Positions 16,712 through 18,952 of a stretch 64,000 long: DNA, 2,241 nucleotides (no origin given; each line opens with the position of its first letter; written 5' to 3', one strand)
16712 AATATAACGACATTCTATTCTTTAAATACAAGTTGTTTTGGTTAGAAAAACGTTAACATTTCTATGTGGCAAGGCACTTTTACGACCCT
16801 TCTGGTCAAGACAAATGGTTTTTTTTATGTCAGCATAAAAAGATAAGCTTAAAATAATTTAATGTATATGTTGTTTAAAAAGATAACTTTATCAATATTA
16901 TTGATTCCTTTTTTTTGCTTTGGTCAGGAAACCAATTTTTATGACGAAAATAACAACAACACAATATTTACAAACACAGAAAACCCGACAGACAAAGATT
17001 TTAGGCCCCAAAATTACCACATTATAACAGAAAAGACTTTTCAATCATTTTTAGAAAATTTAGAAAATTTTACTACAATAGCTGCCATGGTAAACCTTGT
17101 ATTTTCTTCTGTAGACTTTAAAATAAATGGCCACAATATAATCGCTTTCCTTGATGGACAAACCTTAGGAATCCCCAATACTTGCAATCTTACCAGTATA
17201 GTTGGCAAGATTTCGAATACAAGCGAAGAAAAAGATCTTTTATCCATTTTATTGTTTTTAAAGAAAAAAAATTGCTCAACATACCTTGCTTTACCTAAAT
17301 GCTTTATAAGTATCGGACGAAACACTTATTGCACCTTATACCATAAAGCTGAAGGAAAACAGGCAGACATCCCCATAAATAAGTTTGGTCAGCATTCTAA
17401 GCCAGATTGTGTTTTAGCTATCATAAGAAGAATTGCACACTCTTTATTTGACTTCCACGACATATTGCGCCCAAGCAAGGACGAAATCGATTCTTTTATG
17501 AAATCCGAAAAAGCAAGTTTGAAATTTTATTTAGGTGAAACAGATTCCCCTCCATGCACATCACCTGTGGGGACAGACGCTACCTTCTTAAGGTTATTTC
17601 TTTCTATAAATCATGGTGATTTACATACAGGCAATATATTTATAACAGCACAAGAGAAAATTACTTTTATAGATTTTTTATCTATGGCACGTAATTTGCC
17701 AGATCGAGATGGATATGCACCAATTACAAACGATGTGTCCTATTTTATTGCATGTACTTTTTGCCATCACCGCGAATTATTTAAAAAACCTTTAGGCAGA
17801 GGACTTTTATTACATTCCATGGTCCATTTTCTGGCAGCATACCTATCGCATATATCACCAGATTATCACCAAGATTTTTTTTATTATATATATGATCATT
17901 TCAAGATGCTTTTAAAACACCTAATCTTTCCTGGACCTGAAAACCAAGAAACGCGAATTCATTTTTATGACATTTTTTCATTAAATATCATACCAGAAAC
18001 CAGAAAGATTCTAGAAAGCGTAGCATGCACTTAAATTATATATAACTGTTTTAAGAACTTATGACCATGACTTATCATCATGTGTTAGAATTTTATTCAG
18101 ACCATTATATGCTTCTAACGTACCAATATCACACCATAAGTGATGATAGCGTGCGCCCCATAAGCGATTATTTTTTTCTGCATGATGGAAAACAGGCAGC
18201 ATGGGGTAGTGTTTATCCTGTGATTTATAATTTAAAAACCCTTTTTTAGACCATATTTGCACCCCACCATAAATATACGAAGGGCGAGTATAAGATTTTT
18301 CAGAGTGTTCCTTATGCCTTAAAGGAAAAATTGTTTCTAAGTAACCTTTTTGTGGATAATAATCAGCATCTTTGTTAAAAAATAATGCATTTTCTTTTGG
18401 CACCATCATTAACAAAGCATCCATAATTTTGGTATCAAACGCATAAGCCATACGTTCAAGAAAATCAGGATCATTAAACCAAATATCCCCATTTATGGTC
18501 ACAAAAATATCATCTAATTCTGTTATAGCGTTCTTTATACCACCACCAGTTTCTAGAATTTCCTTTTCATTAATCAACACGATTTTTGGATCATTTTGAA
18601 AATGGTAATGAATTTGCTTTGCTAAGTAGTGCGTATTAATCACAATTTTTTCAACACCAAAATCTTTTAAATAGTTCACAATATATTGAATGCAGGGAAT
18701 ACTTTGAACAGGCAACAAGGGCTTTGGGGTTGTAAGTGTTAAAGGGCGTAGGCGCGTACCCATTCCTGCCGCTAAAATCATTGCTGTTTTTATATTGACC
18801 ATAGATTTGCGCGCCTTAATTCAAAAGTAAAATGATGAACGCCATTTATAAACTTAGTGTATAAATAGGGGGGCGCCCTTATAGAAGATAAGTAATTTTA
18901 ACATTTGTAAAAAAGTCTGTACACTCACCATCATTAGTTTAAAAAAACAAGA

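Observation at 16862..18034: Exported orphan protein with an APH/choline-kinase-type catalytic motif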

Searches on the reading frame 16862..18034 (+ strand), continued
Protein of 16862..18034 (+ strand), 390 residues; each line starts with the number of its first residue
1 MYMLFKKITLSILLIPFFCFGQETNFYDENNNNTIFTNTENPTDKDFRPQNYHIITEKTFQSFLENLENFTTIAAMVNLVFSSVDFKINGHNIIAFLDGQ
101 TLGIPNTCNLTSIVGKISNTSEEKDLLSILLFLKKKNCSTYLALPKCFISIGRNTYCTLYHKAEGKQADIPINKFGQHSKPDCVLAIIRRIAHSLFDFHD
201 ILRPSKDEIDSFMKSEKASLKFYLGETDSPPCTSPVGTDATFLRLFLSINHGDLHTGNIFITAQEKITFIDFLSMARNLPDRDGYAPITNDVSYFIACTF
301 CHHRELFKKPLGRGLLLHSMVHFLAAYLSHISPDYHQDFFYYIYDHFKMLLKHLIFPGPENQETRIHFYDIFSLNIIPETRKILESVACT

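Call 28: find_encoding_contigs(protein=P0006, flank=10000, max_places=2)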
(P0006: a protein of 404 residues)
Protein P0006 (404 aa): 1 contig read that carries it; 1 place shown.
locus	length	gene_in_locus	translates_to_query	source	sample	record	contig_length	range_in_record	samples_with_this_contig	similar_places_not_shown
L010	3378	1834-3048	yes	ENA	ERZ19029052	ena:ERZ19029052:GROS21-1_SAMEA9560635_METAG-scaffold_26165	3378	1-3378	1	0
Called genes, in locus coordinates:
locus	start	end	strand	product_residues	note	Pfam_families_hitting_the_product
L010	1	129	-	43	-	?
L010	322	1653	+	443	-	-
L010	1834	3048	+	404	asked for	PF19974:TCAD9 (weak)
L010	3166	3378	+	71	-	?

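Call 29: find_encoding_contigs(protein=P0008, flank=10000, max_places=2)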
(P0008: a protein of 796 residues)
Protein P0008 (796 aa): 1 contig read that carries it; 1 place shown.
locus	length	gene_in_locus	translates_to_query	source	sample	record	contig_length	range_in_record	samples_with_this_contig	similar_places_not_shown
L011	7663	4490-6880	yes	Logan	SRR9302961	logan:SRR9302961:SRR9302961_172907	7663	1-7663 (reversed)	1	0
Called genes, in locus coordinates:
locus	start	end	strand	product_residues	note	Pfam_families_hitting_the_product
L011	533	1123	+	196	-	-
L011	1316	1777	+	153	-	PF03652:RuvX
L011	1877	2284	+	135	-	PF00005:ABC_tran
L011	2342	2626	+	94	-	-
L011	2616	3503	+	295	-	-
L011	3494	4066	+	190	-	PF02698:DUF218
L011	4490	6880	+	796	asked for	-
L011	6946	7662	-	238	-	?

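Call 33: find_related_loci(query=A3, collection=metagenome_contigs, flank=8000)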
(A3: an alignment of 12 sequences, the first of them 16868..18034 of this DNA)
Query A3 (388 aa) in metagenome_contigs; peptide patterns used: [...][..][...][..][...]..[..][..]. (x = any residue, [..] = any of these).
39 stretches matched a pattern; 1 encode a relative of the query (tblastn E <= 1e-3); 1 distinct loci.
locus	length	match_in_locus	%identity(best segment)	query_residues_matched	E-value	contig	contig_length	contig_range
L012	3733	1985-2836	24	120-362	6e-11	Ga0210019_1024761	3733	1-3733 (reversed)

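Call 39: predict_structure(alignment_id=A2)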
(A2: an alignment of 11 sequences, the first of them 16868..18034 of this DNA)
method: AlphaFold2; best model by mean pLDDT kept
length: 388 residues; sequences in the alignment: 11
mean_pLDDT: 67.7   pTM: 0.70
mean pLDDT of the five models: 67.7, 65.3, 56.3, 48.8, 47.6
residues with pLDDT >= 90: 87; 70-90: 139; 50-70: 43; < 50: 119
segments of 3 or more residues with pLDDT < 50: 1-110, 223-230
pLDDT, mean of each block of 10 residues (from residue 1): 26 22 26 29 28 35 39 34 34 40 40 70 86 81 68 68 74 67 91 94 90 70 48 70 90 84 84 88 91 88 79 89 95 92 89 84 91 94 75
secondary structure, 60 per line:
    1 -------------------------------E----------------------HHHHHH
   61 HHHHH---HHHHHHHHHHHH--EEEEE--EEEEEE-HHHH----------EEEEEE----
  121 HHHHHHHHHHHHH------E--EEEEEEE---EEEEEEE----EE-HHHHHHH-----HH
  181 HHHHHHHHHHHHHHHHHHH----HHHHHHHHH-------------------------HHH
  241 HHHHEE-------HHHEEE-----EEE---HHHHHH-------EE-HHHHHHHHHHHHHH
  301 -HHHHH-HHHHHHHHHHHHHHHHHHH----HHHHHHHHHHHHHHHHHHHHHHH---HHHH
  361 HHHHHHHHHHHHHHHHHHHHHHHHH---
elements in order: H55-65 H69-80 E83-87 E90-95 H97-100 E111-116 H121-133 E143-149 E153-159 H167-173 H179-199 H204-212 H238-244 E257-259 E265-267 H271-276 H287-300 H302-306 H308-326 H331-353 H357-385

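Call 44: fold_search(model_id=the predicted structure, library=pdb)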
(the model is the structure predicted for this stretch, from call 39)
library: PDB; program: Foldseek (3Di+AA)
matches with E <= 10: 1998; with E <= 0.001: 167
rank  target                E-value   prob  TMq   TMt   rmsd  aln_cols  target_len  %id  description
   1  4fex_C                8.6e-07  1.00  0.34  0.47   8.7       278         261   16  Crystal structure of the aminoglycoside phosphotransferase APH(3')-Ia, with substrate kanamycin and small molecule inh (released 2012-06-20)
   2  4fev_C                9.1e-07  1.00  0.34  0.47   8.9       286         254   15  Crystal structure of the aminoglycoside phosphotransferase APH(3')-Ia, with substrate kanamycin and small molecule inh (released 2012-06-20)
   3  4gki_A                1.1e-06  1.00  0.34  0.46  12.1       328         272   14  Crystal structure of the aminoglycoside phosphotransferase APH(3')-Ia, with substrate kanamycin and small molecule inh (released 2012-09-05)
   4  4fev_D                1.3e-06  1.00  0.34  0.46  11.5       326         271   14  Crystal structure of the aminoglycoside phosphotransferase APH(3')-Ia, with substrate kanamycin and small molecule inh (released 2012-06-20)
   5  4few_D                1.4e-06  1.00  0.35  0.48   9.1       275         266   16  Crystal structure of the aminoglycoside phosphotransferase APH(3')-Ia, with substrate kanamycin and small molecule inh (released 2012-06-20)
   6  4few_B                1.7e-06  1.00  0.34  0.48   8.3       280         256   16  Crystal structure of the aminoglycoside phosphotransferase APH(3')-Ia, with substrate kanamycin and small molecule inh (released 2012-06-20)
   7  4gkh_G                1.7e-06  1.00  0.33  0.45   8.5       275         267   14  Crystal structure of the aminoglycoside phosphotransferase APH(3')-Ia, with substrate kanamycin and small molecule inh (released 2012-09-05)
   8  9qoy_A                1.8e-06  1.00  0.38  0.53   7.6       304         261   14  Pseudomonas aeruginosa APH(3")-IIb - Wild Type (released 2026-04-08)
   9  4gki_F                1.9e-06  1.00  0.33  0.46   9.2       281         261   16  Crystal structure of the aminoglycoside phosphotransferase APH(3')-Ia, with substrate kanamycin and small molecule inh (released 2012-09-05)
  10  4gkh_B                2.1e-06  1.00  0.34  0.46  11.3       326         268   14  Crystal structure of the aminoglycoside phosphotransferase APH(3')-Ia, with substrate kanamycin and small molecule inh (released 2012-09-05)
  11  4fev_A                2.8e-06  1.00  0.35  0.48   8.3       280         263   15  Crystal structure of the aminoglycoside phosphotransferase APH(3')-Ia, with substrate kanamycin and small molecule inh (released 2012-06-20)
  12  4fev_F                2.8e-06  1.00  0.33  0.46   8.6       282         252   16  Crystal structure of the aminoglycoside phosphotransferase APH(3')-Ia, with substrate kanamycin and small molecule inh (released 2012-06-20)
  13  4gkh_D                3.6e-06  1.00  0.33  0.45  10.9       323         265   14  Crystal structure of the aminoglycoside phosphotransferase APH(3')-Ia, with substrate kanamycin and small molecule inh (released 2012-09-05)
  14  9qos_B                4.0e-06  1.00  0.37  0.52   8.4       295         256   14  APH(3')-IIb with an inhibitor (released 2026-02-11)
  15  4feu_F                4.0e-06  1.00  0.32  0.47   8.8       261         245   14  Crystal structure of the aminoglycoside phosphotransferase APH(3')-Ia, with substrate kanamycin and small molecule inh (released 2012-06-20)
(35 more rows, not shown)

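Call 61: search_protein_families(library=ncbifam, alignment_id=A2, max_evalue=1)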
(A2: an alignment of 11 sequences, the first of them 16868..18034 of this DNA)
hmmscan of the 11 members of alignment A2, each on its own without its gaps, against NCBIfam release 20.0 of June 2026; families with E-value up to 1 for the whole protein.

A. member 1, window:16868-18034:+ (388 aa): 9 families
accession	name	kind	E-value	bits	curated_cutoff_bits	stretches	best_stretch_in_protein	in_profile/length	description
TIGR01982.1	UbiB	equivalog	0.00035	19.3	487.55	1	248-271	278-301/436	2-polyprenylphenol 6-hydroxylase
TIGR01767.2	MTRK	equivalog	0.015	14.4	275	1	247-269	228-249/401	S-methyl-5-thioribose kinase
NF038151.1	lanthi_synth_III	equivalog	0.028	12.8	575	1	247-270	357-380/833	class III lanthionine synthetase LanKC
TIGR03724.2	arch_bud32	equivalog_domain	0.054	13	125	1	246-270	105-128/193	KEOPS complex kinase/ATPase Bud32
NF011460.0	PRK14879.1-1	equivalog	0.06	12.5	199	1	246-279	129-162/232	Kae1-associated kinase Bud32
NF008738.0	PRK11768.1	equivalog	0.17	11.2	194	1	249-270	201-220/327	serine/threonine protein kinase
NF002475.0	PRK01723.1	equivalog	0.19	10.7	142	1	246-270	163-187/241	3-deoxy-D-manno-octulosonic acid kinase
NF011463.0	PRK14879.1-4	equivalog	0.26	10.7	188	1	234-270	123-157/237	Kae1-associated kinase Bud32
NF050082.1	ATPase_MABP1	exception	0.31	9.8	800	1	245-278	274-306/435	macrolide-binding ATPase MABP-1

B. families by the number of members that match (of 11 scanned): 18 families
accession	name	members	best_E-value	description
NF038151.1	lanthi_synth_III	5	0.0093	class III lanthionine synthetase LanKC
TIGR03724.2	arch_bud32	4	0.0049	KEOPS complex kinase/ATPase Bud32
TIGR01982.1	UbiB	3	0.00035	2-polyprenylphenol 6-hydroxylase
NF008738.0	PRK11768.1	3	0.00072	serine/threonine protein kinase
NF011463.0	PRK14879.1-4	3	0.12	Kae1-associated kinase Bud32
NF002475.0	PRK01723.1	2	0.078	3-deoxy-D-manno-octulosonic acid kinase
NF050082.1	ATPase_MABP1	2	0.18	macrolide-binding ATPase MABP-1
TIGR01767.2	MTRK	1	0.015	S-methyl-5-thioribose kinase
NF033068.1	APH_3p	1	0.045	APH(3') family aminoglycoside O-phosphotransferase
TIGR02906.1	spore_CotS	1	0.048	CotS family spore coat protein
NF011460.0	PRK14879.1-1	1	0.06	Kae1-associated kinase Bud32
NF003650.0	PRK05286.2-3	1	0.064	quinone-dependent dihydroorotate dehydrogenase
NF038057.1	macrolide_MphL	1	0.069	macrolide 2'-phosphotransferase MphL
NF011462.0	PRK14879.1-3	1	0.1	Kae1-associated kinase Bud32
TIGR02647.1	DNA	1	0.1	TIGR02647 family protein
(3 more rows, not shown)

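Call 70: fold_search(model_id=the predicted structure, library=viral)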
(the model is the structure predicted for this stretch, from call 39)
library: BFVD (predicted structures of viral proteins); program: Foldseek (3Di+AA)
matches with E <= 10: 478; with E <= 0.001: 37
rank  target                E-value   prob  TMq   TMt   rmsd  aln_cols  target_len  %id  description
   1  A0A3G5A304            1.4e-05  1.00  0.48  0.51   9.5       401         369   15  Aminoglycoside phosphotransferase domain-containing protein [Harvfovirus sp.]
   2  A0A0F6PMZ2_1          2.0e-05  1.00  0.29  0.11  19.6       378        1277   12  Replicase polyprotein 1ab [Bovine nidovirus TCH5]
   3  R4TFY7                2.9e-05  1.00  0.32  0.44   8.5       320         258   12  (no name in the UniProt tables at hand)
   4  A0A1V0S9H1            4.5e-05  1.00  0.25  0.21  18.9       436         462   12  Serine/threonine protein kinase [Catovirus CTV1]
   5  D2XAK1                7.5e-05  1.00  0.29  0.36   9.3       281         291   13  Serine/threonine protein kinase [Marseillevirus marseillevirus]
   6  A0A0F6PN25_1          1.3e-04  1.00  0.29  0.13  15.5       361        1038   12  Pp1a [Bovine nidovirus TCH5]
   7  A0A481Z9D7            1.4e-04  1.00  0.31  0.23  18.5       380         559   13  Putative serine/threonine protein kinase [Pithovirus LCPAC304]
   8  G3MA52                1.7e-04  1.00  0.41  0.44  10.4       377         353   11  Gp311 [Bacillus phage G]
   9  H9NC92                1.9e-04  1.00  0.39  0.28  11.5       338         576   12  (no name in the UniProt tables at hand)
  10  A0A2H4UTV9            2.1e-04  0.99  0.27  0.25  18.2       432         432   11  Serine/threonine protein kinase [Bodo saltans virus]
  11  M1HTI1                2.2e-04  1.00  0.28  0.34  15.0       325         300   12  (no name in the UniProt tables at hand)
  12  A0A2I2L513            2.2e-04  0.99  0.26  0.26  18.3       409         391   10  Protein kinase [Orpheovirus IHUMI-LCC2]
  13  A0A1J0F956            2.4e-04  1.00  0.27  0.32  12.8       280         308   12  (no name in the UniProt tables at hand)
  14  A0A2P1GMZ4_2          2.8e-04  1.00  0.31  0.10  14.0       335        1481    9  Replicase polyprotein 1ab [Hainan hebius popei torovirus]
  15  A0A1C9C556            2.8e-04  0.99  0.28  0.29  18.3       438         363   10  Putative ACT-like tyrosine kinase family protein [Heterosigma akashiwo virus 01]
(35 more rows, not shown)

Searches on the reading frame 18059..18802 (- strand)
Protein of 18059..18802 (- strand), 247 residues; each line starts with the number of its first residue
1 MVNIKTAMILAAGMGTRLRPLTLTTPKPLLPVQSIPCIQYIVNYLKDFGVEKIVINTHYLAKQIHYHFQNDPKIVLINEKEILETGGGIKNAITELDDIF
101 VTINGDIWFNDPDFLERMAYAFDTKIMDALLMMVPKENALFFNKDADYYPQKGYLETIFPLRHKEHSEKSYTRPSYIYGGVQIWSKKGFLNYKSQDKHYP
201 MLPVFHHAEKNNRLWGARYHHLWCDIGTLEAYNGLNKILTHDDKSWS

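Call 3: search_protein_families(library=pfam, proteins=[window:18059-18802:-], max_evalue=1)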
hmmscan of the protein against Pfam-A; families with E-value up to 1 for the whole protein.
window:18059-18802:- (247 aa): 3 families
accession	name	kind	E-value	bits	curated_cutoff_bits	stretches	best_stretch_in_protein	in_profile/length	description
PF00483.29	NTP_transferase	-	9.3e-19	68.4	21.2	1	7-237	2-240/245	Nucleotidyl transferase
PF12804.13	NTP_transf_3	-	2.1e-13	51.2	27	1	7-126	1-115/160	MobA-like NTP transferase domain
PF01128.25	IspD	-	0.15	12.2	27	1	7-78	3-72/221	2-C-methyl-D-erythritol 4-phosphate cytidylyltransferase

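Call 4: search_protein_families(library=ncbifam, proteins=[window:18059-18802:-], max_evalue=1)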
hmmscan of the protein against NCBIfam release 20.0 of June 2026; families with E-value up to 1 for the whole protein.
window:18059-18802:- (247 aa): 47 families (the best 25 are shown)
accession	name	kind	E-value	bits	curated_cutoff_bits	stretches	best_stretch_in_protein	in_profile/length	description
NF045761.1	NAMPUrTaseMurU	equivalog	1.1e-39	136.6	250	1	7-236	3-224/226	N-acetylmuramate alpha-1-phosphate uridylyltransferase MurU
NF045697.1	MurNAcPUrMurU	equivalog_domain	3.6e-33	114.9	370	1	8-231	1-220/229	N-acetylmuramate alpha-1-phosphate uridylyltransferase MurU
TIGR03992.1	Arch_glmU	subfamily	5.7e-24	84.7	292.1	1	6-126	2-124/393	bifunctional sugar-1-phosphate nucleotidylyltransferase/acetyltransferase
NF049965.1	GlMnHpPGnyltfHddC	equivalog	1.2e-22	80.6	300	1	6-233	2-215/221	D-glycero-D-manno-heptose 1-phosphate guanosyltransferase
NF052502.1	man1P_GTase_Rv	exception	5.1e-22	78.2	440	1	7-108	3-109/352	mannose-1-phosphate guanylyltransferase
NF041173.1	Sug_nt_acttase_Thmprot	equivalog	9.3e-16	57.8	600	1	7-227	3-215/405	bifunctional sugar-1-phosphate nucleotidylyltransferase/acetyltransferase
TIGR01208.1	rmlA_long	equivalog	5.6e-15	55.1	320.25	1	7-138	2-137/353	glucose-1-phosphate thymidylyltransferase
NF041313.1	UDPGP_AglF_Halo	equivalog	7.9e-15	54.9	400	1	7-110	3-109/234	UTP--glucose-1-phosphate uridylyltransferase AglF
TIGR01099.1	galU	equivalog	3.8e-14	52.9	326.8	1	4-75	1-72/261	UTP--glucose-1-phosphate uridylyltransferase GalU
NF010935.0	PRK14355.1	equivalog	1.7e-11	43.5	718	1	5-121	4-120/459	bifunctional UDP-N-acetylglucosamine diphosphorylase/glucosamine-1-phosphate N-acetyltransferase GlmU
NF009928.0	PRK13389.1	equivalog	3.8e-11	42.7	548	1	3-80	7-84/302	UTP--glucose-1-phosphate uridylyltransferase GalU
TIGR01173.1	glmU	equivalog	9.7e-10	37.9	366.85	1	7-125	3-120/452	bifunctional UDP-N-acetylglucosamine diphosphorylase/glucosamine-1-phosphate N-acetyltransferase GlmU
TIGR02091.1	glgC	equivalog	7e-09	35.2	424.9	1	7-71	3-68/364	glucose-1-phosphate adenylyltransferase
NF007516.0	PRK10122.1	equivalog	9.7e-09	34.8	534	1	1-71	1-70/297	UTP--glucose-1-phosphate uridylyltransferase GalF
TIGR01105.1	galF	equivalog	1.1e-08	34.6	659.2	1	1-71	1-70/297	GalU regulator GalF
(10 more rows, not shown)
